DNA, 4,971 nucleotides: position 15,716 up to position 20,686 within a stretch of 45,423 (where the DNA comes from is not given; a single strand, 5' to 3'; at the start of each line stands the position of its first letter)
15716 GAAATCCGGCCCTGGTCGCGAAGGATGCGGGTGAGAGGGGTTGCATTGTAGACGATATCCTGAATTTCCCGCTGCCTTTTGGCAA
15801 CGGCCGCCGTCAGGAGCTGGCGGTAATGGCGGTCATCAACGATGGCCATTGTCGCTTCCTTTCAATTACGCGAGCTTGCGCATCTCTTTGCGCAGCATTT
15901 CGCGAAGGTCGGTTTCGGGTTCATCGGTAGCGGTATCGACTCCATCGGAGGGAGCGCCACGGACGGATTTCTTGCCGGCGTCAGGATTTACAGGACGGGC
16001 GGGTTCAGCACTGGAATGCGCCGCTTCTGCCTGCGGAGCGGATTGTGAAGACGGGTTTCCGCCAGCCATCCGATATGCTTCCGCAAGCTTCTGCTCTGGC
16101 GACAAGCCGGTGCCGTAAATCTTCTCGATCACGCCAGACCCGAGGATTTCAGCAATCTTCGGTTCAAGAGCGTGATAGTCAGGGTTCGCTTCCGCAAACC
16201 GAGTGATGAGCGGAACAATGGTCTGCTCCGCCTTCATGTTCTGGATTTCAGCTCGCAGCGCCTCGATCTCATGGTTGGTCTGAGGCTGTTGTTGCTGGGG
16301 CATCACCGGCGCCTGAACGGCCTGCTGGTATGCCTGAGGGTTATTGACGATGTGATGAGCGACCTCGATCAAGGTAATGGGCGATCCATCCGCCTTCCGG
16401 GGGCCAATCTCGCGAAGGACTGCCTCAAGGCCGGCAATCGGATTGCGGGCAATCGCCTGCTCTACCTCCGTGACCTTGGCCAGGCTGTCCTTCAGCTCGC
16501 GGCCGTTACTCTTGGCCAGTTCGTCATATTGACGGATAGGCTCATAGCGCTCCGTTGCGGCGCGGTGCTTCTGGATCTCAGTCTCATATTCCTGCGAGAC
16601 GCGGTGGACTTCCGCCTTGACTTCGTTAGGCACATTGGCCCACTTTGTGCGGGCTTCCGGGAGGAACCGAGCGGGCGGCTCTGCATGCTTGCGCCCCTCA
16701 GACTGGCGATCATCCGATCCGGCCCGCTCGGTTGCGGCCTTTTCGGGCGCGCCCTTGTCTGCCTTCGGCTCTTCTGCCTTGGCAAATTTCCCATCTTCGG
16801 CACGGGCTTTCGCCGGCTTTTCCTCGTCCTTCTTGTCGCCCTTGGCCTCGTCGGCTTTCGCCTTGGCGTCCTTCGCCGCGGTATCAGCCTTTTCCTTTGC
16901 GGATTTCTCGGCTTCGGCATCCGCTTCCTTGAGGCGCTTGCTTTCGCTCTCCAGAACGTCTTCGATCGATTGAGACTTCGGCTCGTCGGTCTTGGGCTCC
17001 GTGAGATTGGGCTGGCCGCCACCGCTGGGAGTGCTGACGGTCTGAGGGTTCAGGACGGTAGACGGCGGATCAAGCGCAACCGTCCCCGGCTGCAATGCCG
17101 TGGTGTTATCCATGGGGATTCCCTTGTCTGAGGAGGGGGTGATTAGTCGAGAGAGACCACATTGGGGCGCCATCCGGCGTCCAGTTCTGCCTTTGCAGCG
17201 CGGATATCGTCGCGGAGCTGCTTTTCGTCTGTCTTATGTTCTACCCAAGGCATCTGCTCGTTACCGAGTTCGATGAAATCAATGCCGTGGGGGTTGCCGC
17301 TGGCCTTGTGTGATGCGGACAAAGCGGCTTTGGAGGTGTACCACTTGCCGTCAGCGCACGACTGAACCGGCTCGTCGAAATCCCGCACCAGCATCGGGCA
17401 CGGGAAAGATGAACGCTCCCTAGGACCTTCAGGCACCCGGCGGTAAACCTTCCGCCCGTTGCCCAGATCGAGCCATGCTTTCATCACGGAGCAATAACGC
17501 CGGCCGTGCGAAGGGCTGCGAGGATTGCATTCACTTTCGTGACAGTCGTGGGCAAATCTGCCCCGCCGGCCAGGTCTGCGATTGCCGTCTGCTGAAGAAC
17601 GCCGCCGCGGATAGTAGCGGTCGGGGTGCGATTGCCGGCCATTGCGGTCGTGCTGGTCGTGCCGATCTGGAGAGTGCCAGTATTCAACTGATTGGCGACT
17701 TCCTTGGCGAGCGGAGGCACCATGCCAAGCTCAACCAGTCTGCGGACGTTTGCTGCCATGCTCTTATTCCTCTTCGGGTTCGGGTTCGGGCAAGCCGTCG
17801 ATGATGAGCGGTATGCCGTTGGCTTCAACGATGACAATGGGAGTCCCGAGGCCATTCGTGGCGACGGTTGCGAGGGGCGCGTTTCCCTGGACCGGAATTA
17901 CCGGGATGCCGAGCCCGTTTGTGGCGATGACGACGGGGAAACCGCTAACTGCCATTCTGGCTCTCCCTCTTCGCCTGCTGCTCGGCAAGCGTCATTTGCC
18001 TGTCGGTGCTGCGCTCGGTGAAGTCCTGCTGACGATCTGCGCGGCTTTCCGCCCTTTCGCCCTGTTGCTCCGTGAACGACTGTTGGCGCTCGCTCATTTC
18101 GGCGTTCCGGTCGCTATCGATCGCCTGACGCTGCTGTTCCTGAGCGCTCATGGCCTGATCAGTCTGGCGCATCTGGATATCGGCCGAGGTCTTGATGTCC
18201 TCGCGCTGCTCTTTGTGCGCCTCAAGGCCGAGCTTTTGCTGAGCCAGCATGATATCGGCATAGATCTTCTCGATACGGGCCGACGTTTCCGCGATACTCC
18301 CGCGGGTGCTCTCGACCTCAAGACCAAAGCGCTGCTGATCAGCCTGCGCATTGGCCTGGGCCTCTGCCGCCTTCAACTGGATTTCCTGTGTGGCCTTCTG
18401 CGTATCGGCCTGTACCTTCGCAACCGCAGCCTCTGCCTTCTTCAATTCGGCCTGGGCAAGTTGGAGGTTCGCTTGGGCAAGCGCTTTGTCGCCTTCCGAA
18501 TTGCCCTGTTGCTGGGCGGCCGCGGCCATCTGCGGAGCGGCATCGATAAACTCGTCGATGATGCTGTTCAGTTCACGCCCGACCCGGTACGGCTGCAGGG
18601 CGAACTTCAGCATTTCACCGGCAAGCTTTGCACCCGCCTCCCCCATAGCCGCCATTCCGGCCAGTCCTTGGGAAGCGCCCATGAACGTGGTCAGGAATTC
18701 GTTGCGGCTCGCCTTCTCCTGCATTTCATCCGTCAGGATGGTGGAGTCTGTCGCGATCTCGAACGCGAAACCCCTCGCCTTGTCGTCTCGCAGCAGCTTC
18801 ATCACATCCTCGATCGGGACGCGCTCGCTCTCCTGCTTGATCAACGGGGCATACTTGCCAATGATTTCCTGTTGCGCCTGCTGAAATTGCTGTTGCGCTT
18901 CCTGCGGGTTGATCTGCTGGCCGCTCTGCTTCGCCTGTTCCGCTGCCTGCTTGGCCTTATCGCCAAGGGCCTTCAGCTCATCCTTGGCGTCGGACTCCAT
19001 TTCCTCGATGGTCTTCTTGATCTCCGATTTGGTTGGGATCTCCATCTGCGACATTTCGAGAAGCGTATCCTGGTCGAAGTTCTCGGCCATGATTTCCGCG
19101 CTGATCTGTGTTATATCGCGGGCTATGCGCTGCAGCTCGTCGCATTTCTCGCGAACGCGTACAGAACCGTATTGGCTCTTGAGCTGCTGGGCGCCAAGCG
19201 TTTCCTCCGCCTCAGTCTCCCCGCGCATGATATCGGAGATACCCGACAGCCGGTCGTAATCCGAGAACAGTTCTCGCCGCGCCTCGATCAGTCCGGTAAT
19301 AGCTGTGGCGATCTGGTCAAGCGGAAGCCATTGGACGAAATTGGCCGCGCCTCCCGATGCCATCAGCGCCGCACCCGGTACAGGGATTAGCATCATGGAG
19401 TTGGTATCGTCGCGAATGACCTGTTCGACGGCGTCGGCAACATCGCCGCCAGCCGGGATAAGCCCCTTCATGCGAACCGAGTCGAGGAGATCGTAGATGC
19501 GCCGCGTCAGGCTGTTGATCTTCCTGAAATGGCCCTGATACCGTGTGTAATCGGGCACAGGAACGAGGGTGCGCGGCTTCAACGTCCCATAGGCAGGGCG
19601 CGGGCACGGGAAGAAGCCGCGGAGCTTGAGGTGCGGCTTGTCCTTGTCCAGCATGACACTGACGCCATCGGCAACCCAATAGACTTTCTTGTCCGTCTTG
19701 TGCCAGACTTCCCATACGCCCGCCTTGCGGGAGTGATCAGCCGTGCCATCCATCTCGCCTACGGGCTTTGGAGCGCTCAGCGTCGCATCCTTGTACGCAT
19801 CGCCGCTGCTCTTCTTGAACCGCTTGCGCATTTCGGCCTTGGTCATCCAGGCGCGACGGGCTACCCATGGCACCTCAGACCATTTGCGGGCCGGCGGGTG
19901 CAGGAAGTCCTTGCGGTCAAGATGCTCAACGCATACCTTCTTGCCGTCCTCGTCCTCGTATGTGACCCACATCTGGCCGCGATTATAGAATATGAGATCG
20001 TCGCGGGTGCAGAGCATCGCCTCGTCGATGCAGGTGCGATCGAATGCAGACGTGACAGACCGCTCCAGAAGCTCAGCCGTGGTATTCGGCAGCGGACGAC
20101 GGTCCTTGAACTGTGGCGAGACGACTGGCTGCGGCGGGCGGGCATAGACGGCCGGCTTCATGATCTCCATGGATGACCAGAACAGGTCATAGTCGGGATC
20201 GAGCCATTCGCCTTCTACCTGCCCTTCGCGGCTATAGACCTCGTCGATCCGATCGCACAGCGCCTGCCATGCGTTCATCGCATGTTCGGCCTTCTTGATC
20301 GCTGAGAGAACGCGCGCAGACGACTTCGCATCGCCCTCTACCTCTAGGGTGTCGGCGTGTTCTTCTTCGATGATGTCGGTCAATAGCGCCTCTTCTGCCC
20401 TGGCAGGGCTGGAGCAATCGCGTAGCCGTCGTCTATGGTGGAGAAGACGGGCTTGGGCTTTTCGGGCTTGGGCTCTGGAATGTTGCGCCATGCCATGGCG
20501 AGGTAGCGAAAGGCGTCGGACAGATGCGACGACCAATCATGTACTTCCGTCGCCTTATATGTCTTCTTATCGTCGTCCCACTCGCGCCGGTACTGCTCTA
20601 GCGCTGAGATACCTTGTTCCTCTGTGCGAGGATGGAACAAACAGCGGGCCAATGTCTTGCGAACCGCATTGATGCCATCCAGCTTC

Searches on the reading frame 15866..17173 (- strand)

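Call 73: search_protein_families(library=phrogs, proteins=[window:15866-17173:-], max_evalue=0.00001)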
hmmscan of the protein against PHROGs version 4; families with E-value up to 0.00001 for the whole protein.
window:15866-17173:- (435 aa): 1 family
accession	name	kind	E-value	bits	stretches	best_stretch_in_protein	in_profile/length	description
phrog_25516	-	head and packaging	4.3e-40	139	1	87-434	40-390/393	virion structural protein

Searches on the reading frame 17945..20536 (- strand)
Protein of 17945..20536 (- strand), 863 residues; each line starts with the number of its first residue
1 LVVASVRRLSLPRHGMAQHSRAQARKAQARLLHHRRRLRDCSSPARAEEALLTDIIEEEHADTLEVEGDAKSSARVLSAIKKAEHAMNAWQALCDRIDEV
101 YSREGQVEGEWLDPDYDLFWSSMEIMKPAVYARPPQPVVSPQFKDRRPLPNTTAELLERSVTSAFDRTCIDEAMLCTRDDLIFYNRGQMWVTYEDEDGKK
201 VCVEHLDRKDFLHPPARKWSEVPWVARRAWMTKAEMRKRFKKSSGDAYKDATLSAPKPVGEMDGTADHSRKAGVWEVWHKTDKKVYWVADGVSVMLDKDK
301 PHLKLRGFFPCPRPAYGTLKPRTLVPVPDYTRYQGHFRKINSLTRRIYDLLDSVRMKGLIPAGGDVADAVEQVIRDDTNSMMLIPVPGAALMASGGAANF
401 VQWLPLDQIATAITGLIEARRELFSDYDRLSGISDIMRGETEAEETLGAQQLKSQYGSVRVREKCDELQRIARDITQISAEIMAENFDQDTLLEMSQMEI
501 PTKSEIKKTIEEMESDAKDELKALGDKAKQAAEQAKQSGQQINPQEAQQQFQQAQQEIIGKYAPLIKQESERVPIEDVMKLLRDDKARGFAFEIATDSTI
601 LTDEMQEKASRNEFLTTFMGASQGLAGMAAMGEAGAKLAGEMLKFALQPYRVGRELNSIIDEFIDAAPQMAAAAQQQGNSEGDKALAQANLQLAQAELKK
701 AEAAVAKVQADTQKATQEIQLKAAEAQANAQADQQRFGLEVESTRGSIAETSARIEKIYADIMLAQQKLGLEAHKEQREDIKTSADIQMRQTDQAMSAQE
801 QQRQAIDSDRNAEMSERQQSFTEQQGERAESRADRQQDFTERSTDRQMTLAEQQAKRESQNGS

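Call 73: search_protein_families(library=phrogs, proteins=[window:17945-20536:-], max_evalue=0.00001)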
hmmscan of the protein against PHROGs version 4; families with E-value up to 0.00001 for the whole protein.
window:17945-20536:- (863 aa): 2 families
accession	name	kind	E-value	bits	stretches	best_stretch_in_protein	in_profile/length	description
phrog_12082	-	head and packaging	4.5e-211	704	1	59-747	5-693/715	portal protein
phrog_156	-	head and packaging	4.6e-07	29.6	1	188-299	133-247/681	portal protein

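Call 110: search_dna_similar(query=window:17945-20536:-, collection=phages, mode=protein, max_rows=15)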
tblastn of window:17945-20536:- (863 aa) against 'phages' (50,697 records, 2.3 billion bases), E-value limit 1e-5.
Records with a match: 51; places in all: 51; records where one place covers at least 80% of the query: 1.
Best place of each record, by identity: <60% 51.
By first word of the organism name: Brucella 41; Myxococcus 3; Bacteriophage 2; Microcystis 1; Rhizobium 1; Bradyrhizobium 1; Ruegeria 1; Stenotrophomonas 1.
By host as written in the record: Brucella abortus S19 14; Brucella sp. 6; Brucella abortus 141 5; Brucella abortus 4; Brucella melitensis 16M 2; brucella abortus 141 2; Brucella abortus 544 2; Myxococcus xanthus strain DK883 2; and 13 more.
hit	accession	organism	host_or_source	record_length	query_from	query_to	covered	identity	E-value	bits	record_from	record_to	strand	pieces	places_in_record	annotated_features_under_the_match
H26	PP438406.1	Microcystis phage Mwe-JY13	Microcystis wesenbergii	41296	62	855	92%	49.3%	0e+0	615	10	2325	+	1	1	putative portal protein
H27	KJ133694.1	Brucella phage 141_19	Brucella abortus S19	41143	47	665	72%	57.6%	0e+0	679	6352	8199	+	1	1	putative portal protein | terminator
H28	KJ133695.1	Brucella phage 141_141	Brucella abortus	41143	47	665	72%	57.6%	0e+0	679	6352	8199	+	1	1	terminator | putative portal protein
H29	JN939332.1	Brucella phage Pr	Brucella melitensis 16M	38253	47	665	72%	57.6%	0e+0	678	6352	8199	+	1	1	putative portal protein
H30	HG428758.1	Brucella phage F1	Brucella sp.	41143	47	665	72%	57.6%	0e+0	678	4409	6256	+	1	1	F1_ORF07: putative portal protein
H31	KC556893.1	Brucella phage Bk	Brucella melitensis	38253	47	665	72%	57.6%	0e+0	678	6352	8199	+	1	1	putative portal protein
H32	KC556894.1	Brucella phage Fz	Brucella abortus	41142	47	665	72%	57.6%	0e+0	678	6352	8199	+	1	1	terminator | putative portal protein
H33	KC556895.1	Brucella phage R/C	Brucella canis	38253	47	665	72%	57.6%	0e+0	678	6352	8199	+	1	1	putative portal protein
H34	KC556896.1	Brucella phage S708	Brucella suis S708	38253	47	665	72%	57.6%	0e+0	678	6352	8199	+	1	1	putative portal protein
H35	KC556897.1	Brucella phage Tb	Brucella abortus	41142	47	665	72%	57.6%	0e+0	678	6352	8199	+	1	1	putative portal protein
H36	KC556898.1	Brucella phage Wb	Brucella abortus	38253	47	665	72%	57.6%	0e+0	678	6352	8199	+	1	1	putative portal protein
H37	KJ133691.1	Brucella phage 11sa_141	Brucella abortus S19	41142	47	665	72%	57.6%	0e+0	678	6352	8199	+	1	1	putative portal protein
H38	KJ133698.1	Brucella phage 281_19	Brucella abortus S19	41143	47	665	72%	57.6%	0e+0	678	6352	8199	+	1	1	putative portal protein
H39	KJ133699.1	Brucella phage 281_141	Brucella abortus 141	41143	47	665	72%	57.6%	0e+0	678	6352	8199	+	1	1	putative portal protein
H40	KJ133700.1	Brucella phage 544_19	Brucella abortus S19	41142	47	665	72%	57.6%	0e+0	678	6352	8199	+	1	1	putative portal protein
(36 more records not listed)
